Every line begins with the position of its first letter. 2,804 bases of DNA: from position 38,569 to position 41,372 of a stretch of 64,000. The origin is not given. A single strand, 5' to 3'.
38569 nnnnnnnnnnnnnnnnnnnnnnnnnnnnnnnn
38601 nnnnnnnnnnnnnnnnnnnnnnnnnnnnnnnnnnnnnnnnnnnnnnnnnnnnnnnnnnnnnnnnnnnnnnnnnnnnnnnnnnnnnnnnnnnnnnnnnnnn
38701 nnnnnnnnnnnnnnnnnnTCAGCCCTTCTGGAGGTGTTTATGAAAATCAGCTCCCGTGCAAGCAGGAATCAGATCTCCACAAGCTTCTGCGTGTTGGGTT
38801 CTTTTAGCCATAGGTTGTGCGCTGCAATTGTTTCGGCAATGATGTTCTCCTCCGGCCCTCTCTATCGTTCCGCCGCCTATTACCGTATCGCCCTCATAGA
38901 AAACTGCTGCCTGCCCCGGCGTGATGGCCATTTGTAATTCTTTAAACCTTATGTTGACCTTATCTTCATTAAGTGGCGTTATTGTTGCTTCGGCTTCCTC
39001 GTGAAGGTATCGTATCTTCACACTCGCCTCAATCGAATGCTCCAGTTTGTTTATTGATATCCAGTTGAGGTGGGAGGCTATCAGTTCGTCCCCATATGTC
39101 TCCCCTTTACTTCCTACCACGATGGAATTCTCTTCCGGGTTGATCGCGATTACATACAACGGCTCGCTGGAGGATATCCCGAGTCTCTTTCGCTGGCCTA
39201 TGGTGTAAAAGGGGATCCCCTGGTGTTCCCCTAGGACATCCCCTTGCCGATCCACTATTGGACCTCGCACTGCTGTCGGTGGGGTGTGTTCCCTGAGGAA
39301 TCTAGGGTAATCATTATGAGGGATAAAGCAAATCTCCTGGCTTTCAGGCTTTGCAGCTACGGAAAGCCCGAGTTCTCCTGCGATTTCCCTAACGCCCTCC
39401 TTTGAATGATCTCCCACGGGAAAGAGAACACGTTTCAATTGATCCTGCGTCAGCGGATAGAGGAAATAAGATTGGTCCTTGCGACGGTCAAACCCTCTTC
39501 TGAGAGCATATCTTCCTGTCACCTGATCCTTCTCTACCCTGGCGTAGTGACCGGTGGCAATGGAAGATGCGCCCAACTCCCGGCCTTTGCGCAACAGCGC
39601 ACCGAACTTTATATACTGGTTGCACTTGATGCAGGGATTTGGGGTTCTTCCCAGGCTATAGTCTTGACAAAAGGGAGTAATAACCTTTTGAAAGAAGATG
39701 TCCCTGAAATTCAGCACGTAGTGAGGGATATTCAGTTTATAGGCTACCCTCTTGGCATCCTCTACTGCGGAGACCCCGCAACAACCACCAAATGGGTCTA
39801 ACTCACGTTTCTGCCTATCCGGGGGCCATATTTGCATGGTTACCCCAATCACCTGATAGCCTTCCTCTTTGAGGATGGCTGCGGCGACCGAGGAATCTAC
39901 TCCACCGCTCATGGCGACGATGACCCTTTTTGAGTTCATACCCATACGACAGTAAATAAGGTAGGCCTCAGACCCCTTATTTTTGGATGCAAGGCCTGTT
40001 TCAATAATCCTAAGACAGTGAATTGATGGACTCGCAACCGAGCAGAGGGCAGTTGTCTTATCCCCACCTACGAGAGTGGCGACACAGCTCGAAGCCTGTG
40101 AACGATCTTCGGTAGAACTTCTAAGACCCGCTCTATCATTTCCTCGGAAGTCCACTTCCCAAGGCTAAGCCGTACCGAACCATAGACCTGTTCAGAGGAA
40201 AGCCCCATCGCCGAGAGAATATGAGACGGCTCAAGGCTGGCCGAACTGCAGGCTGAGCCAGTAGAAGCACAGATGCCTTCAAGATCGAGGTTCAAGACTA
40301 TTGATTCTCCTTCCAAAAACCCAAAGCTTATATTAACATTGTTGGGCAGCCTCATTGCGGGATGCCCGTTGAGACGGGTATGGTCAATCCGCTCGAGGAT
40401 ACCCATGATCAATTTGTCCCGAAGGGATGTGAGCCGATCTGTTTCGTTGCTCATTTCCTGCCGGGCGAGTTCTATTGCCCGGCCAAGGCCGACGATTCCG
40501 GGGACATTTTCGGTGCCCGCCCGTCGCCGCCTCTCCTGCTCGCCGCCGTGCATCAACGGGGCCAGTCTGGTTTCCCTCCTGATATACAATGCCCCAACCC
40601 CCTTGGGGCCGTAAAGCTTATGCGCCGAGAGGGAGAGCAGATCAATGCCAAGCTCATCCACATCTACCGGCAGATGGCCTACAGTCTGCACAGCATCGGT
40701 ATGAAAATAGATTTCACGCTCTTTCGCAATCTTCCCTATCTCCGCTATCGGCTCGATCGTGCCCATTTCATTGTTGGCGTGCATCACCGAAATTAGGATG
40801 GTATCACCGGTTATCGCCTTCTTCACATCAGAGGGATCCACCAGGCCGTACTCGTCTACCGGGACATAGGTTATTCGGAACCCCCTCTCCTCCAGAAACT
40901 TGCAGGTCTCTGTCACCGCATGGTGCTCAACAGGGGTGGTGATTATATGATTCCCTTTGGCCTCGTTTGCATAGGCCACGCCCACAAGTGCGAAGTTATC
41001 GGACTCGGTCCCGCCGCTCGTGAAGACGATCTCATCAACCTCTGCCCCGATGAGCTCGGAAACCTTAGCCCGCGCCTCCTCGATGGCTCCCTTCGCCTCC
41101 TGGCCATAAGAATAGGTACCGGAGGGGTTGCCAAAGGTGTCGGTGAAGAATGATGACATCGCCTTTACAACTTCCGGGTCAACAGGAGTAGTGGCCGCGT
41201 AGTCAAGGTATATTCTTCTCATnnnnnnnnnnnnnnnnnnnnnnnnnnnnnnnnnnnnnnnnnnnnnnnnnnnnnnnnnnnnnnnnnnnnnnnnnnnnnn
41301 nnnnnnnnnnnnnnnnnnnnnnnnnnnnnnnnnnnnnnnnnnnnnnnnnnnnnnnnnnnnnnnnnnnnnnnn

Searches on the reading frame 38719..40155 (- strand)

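Call 88: search_protein_families(library=pfam, proteins=[window:38719-40155:-], max_evalue=0.00001)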
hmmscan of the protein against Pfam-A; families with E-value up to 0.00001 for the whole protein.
window:38719-40155:- (478 aa): 3 families
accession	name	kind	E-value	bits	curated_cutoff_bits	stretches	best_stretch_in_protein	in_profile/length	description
PF03054.22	tRNA_Me_trans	-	6.3e-75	251.7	20.6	1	76-279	1-201/202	tRNA methyl transferase HUP domain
PF20258.4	tRNA_Me_trans_C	-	5.8e-21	75.1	20.6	1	356-431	2-77/77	Aminomethyltransferase beta-barrel domain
PF20259.3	tRNA_Me_trans_M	-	2.7e-18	65.7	27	1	286-349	3-66/66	tRNA methyl transferase PRC-barrel domain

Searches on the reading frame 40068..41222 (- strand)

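Call 88: search_protein_families(library=pfam, proteins=[window:40068-41222:-], max_evalue=0.00001)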
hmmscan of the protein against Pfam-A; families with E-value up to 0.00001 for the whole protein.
window:40068-41222:- (384 aa): 3 families
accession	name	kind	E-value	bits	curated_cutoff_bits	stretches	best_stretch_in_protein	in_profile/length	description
PF00266.25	Aminotran_5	-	3.3e-93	313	21.5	1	4-366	1-371/371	Aminotransferase class-V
PF01212.27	Beta_elim_lyase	-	9.6e-08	32.1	27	1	35-177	24-169/288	Beta-eliminating lyase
PF01041.23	DegT_DnrJ_EryC1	-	2.5e-07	30.7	19.8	1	54-182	33-151/360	DegT/DnrJ/EryC1/StrS aminotransferase family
